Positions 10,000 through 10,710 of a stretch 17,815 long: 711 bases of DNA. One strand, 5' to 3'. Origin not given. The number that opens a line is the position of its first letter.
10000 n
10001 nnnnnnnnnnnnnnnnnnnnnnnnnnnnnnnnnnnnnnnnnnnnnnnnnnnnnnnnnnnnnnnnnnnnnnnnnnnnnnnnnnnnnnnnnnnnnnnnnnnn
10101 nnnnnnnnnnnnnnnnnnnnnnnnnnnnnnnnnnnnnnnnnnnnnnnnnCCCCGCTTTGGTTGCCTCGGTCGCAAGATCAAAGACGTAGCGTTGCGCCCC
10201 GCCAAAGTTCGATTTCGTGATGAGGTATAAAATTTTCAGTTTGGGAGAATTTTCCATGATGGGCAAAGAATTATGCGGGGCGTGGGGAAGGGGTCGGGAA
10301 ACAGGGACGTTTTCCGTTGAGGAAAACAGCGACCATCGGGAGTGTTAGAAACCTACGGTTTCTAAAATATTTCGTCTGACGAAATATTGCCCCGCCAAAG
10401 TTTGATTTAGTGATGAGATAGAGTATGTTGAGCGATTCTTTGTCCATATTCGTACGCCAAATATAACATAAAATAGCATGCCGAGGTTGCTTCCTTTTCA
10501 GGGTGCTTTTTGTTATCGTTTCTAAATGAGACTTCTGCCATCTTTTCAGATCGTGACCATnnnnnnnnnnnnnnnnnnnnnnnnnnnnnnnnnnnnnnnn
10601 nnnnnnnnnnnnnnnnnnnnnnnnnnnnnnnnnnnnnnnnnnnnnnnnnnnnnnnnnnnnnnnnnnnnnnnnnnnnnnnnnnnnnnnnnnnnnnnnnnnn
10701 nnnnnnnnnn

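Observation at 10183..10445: The glycosyltransferase 5' end is duplicated as a decayed 58-codon remnant, with two abutting perfect dyads at the junction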

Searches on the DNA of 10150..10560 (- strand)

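Call 35: search_rna_families(source=window, start=10150, end=10560, threshold=evalue, max_evalue=10)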
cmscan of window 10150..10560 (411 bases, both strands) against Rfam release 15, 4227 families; matches with E-value up to 10: 3.
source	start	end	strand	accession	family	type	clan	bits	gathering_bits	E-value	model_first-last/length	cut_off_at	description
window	10213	10246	+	RF00440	SNORD37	Gene; snRNA; snoRNA; CD-box;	-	14.4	45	5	1-65/65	no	Small nucleolar RNA SNORD37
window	10337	10394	+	RF01634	ceN44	Gene; snRNA; snoRNA; CD-box;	-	14.2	70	5.1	1-74/74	no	Caenorhabditis snoRNA ceN44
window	10186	10307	-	RF01986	ZEB2_AS1_3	Gene; lncRNA;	-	14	55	1.3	1-100/100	no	ZEB2 antisense RNA 1 conserved region 3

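Call 79: search_rna_families(sources=[L022, L023, L024, L025], threshold=gathering)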
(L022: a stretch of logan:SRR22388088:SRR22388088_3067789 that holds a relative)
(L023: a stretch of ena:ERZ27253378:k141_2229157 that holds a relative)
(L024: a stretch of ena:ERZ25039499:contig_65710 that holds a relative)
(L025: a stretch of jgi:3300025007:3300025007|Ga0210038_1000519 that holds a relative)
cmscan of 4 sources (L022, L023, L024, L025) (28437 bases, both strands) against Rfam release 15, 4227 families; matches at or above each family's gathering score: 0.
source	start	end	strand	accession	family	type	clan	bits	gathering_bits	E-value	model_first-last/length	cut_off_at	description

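Call 80: search_rna_families(source=L025, start=4940, end=5340, threshold=evalue, max_evalue=10)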
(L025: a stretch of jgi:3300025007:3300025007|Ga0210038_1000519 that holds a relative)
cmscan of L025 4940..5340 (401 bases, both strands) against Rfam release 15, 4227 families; matches with E-value up to 10: 2.
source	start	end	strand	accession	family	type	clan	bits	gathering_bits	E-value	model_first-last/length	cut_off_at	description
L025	5000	5112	-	RF02110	DLEU2_6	Gene; lncRNA;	-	15.6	60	1.7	1-135/135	no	Deleted in lymphocytic leukemia 2 conserved region 6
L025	5201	5318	+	RF01986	ZEB2_AS1_3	Gene; lncRNA;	-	14.1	55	1.2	1-100/100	no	ZEB2 antisense RNA 1 conserved region 3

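Call 83: build_rna_model(alignment_id=A6, structure=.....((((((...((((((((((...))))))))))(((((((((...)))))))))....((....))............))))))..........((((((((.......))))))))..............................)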
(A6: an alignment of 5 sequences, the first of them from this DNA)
Model R1 built from alignment A6 (5 sequences, 151 columns); structure: as given.
model positions 132; base pairs 35; branch points 3; effective number of sequences 1.29; information 0.591 bits per position. Calibrated on 0.2 Mb of random sequence (short: E-values are rough).
structure used (alignment columns):
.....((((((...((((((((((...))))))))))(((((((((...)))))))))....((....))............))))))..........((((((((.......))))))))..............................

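Call 84: search_with_rna_model(model_id=R1, sources=[window, L011, L012, L013, L014, L015, L016, L018, L019, L020, L021, L022, L023, L024, L025, L031], max_evalue=10, make_alignment=true)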
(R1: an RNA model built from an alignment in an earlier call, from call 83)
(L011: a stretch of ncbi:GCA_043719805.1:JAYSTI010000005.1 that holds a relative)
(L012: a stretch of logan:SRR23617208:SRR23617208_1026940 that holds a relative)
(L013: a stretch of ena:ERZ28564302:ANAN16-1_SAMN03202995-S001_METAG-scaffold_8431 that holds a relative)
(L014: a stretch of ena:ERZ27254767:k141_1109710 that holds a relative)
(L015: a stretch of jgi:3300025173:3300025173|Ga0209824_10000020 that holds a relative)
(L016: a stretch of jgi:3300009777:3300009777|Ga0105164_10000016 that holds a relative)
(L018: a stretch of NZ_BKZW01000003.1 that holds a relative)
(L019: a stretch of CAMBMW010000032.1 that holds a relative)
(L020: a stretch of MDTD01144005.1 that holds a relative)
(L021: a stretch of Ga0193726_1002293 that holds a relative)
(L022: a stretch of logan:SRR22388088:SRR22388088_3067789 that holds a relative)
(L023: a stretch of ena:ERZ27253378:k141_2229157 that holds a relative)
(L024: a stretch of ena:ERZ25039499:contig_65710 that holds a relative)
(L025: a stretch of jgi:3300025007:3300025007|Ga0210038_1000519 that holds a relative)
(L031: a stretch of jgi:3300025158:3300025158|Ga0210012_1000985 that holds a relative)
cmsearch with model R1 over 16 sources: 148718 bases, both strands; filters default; matches with E-value up to 10: 12.
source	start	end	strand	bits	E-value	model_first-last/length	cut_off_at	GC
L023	5031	5162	+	155.2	9.3e-45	1-132/132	no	0.59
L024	5052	5183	+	151.4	1.3e-43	1-132/132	no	0.61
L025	5097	5240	+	140.5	2.5e-40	1-132/132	no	0.64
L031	5097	5240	+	140.5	2.5e-40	1-132/132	no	0.64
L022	959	1093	+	136.3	4.7e-39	1-132/132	no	0.55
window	10268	10402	-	132.3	7.5e-38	1-132/132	no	0.5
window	16190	16305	+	18.7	0.0015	1-132/132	no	0.53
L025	5134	5154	-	14.3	0.033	38-58/132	no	0.48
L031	5134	5154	-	14.3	0.033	38-58/132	no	0.48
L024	5246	5356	-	14.1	0.038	1-132/132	no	0.56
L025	5111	5133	-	8.6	1.8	15-37/132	no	0.57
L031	5111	5133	-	8.6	1.8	15-37/132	no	0.57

Alignment A7: 12 matches aligned to the model, 188 columns, each read 5' to 3' on its own strand. Consensus structure (alignment columns), stored with it:
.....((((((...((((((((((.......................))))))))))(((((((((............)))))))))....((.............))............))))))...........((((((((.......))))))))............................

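Call 95: search_with_rna_model(model_id=R1, sources=[L032, L033, L034], max_evalue=10, show_alignments=2)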
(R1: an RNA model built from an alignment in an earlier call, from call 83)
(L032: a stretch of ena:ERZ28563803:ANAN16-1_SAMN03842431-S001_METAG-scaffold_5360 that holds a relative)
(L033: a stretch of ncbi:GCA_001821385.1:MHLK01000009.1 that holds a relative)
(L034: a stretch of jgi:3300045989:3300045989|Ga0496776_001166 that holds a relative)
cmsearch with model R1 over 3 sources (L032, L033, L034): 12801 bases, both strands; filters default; matches with E-value up to 10: 5.
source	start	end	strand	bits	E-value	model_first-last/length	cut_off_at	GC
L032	1856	1990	+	122.9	4.3e-36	1-132/132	no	0.52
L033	1856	1990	+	122.9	4.3e-36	1-132/132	no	0.52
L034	176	310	+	120.5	2.3e-35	1-132/132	no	0.52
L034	213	233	-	15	0.0017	38-58/132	no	0.33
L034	190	212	-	7.7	0.27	15-37/132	no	0.3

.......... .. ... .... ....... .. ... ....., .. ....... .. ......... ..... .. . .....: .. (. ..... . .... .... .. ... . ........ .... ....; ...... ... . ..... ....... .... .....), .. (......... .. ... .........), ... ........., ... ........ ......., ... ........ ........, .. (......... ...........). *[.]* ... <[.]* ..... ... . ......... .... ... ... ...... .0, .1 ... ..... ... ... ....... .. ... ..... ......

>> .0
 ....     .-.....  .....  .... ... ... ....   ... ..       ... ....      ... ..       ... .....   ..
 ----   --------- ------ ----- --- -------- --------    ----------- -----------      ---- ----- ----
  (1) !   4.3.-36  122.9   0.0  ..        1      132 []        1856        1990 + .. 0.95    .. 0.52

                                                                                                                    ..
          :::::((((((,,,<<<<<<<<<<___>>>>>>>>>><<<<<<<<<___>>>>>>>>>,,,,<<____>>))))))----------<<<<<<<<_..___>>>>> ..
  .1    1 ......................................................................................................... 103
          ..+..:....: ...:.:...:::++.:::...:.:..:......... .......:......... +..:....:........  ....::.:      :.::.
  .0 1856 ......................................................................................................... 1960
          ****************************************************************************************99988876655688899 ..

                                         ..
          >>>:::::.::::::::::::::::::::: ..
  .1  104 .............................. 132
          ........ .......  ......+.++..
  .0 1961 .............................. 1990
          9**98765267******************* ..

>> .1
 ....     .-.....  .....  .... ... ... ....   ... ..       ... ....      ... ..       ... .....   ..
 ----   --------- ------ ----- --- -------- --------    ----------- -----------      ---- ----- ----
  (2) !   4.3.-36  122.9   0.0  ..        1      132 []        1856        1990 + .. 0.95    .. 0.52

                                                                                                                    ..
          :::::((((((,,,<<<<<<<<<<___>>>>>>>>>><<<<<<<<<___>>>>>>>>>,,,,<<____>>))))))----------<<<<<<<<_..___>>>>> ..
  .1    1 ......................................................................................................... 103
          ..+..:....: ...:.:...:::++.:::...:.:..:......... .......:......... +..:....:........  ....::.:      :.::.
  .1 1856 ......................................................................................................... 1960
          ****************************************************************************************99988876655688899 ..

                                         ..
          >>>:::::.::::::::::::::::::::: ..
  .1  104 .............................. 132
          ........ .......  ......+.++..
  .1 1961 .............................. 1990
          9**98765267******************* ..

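Call 98: search_with_rna_model(model_id=R1, sources=[window, L022, L023, L024, L025, L032, L034], max_evalue=1e-10, make_alignment=true)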
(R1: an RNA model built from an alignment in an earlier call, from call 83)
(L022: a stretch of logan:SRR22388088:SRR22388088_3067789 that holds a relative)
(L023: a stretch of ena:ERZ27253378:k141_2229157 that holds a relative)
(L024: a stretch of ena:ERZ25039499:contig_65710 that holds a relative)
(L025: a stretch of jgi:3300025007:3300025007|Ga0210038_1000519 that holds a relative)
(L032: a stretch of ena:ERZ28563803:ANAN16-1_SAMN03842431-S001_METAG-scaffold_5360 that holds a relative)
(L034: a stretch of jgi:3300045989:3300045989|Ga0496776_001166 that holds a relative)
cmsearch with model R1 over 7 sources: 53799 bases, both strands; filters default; matches with E-value up to 1e-10: 7.
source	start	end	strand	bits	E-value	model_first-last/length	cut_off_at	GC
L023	5031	5162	+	155.2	3.3e-45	1-132/132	no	0.59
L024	5052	5183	+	151.4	4.6e-44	1-132/132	no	0.61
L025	5097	5240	+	140.5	8.9e-41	1-132/132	no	0.64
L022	959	1093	+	136.3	1.7e-39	1-132/132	no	0.55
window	10268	10402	-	132.3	2.7e-38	1-132/132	no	0.5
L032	1856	1990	+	122.9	1.8e-35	1-132/132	no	0.52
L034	176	310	+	120.5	9.9e-35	1-132/132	no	0.52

Alignment A8: 7 matches aligned to the model, 148 columns, each read 5' to 3' on its own strand. Consensus structure (alignment columns), stored with it:
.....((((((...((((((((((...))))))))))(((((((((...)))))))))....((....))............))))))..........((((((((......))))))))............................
